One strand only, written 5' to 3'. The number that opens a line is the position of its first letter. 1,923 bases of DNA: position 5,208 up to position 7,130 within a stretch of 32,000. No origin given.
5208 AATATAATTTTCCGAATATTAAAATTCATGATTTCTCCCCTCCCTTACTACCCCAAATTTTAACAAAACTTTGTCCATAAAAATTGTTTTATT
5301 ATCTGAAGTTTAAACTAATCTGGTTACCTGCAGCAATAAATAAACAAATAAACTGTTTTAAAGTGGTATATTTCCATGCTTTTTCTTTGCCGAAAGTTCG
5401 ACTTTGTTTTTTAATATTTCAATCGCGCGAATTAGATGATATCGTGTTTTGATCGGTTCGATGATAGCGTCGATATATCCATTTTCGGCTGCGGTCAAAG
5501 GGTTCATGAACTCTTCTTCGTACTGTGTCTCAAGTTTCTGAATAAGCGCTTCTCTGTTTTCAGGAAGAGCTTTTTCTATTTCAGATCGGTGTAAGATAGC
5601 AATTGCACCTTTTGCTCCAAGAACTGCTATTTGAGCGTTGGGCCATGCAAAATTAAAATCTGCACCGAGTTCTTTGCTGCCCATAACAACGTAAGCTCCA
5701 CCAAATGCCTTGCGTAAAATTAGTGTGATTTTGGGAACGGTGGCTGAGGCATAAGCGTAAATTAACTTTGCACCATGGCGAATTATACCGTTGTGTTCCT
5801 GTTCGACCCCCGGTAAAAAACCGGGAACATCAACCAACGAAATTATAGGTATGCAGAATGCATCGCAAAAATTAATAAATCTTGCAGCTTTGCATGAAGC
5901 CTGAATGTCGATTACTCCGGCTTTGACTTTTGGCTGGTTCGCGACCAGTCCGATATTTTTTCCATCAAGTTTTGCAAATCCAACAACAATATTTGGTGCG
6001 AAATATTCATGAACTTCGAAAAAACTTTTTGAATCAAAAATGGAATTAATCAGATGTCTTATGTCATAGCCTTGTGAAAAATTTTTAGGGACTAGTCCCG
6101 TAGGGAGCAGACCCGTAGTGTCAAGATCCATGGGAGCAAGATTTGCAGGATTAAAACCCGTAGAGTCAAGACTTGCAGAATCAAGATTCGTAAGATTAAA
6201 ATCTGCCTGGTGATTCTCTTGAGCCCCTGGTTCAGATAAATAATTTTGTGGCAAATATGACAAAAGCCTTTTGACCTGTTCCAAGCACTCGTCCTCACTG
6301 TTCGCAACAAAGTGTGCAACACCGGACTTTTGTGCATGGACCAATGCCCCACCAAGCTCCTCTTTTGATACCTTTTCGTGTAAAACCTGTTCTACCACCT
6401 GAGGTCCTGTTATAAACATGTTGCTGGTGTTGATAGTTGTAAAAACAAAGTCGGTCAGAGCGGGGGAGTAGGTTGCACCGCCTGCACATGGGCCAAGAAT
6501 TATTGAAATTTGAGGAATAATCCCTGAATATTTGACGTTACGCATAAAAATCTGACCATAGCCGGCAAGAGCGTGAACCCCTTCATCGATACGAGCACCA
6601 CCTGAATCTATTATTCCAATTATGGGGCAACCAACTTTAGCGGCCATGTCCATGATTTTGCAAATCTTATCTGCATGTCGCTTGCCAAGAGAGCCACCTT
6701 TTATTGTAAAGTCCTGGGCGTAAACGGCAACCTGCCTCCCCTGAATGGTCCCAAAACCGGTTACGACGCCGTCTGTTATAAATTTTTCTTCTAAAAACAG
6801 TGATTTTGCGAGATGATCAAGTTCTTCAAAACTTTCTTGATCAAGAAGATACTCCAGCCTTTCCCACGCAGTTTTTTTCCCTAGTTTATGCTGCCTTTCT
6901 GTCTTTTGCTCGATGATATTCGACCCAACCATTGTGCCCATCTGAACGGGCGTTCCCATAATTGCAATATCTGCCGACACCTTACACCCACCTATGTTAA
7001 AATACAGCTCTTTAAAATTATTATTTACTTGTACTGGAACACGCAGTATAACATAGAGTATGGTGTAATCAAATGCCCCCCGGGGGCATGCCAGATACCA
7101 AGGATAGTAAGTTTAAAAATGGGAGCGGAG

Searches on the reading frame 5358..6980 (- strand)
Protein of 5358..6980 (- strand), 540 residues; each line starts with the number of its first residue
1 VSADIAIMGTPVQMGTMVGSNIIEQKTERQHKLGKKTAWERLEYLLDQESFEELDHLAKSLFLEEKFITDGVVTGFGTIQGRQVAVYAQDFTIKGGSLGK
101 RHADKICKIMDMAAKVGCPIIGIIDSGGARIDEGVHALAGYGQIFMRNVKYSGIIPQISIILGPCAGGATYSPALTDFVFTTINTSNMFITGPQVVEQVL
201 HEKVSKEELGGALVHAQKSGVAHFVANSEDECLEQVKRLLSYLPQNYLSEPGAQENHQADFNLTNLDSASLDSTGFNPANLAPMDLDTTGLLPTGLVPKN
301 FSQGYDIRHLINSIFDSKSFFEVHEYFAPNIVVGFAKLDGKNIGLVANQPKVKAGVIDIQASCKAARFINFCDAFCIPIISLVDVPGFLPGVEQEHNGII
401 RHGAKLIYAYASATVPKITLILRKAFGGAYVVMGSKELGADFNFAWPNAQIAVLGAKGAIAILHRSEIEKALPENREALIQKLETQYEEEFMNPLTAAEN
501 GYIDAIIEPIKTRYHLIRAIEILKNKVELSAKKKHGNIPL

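Call 19: search_protein_families(library=pfam, proteins=[window:5358-6980:-], max_evalue=0.001)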
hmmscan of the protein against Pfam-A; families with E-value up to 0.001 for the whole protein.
window:5358-6980:- (540 aa): 3 families
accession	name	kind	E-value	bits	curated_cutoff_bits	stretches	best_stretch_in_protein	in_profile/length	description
PF01039.27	Carboxyl_trans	-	5.5e-176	586.4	22.3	1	29-538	1-493/493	Carboxyl transferase domain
PF03255.19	ACCA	-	4.1e-12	46.4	23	1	331-467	94-234/310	Acetyl co-enzyme A carboxylase carboxyltransferase-like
PF06833.16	MdcE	-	0.00086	19.5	32.7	0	378-465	29-116/196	Malonate decarboxylase gamma subunit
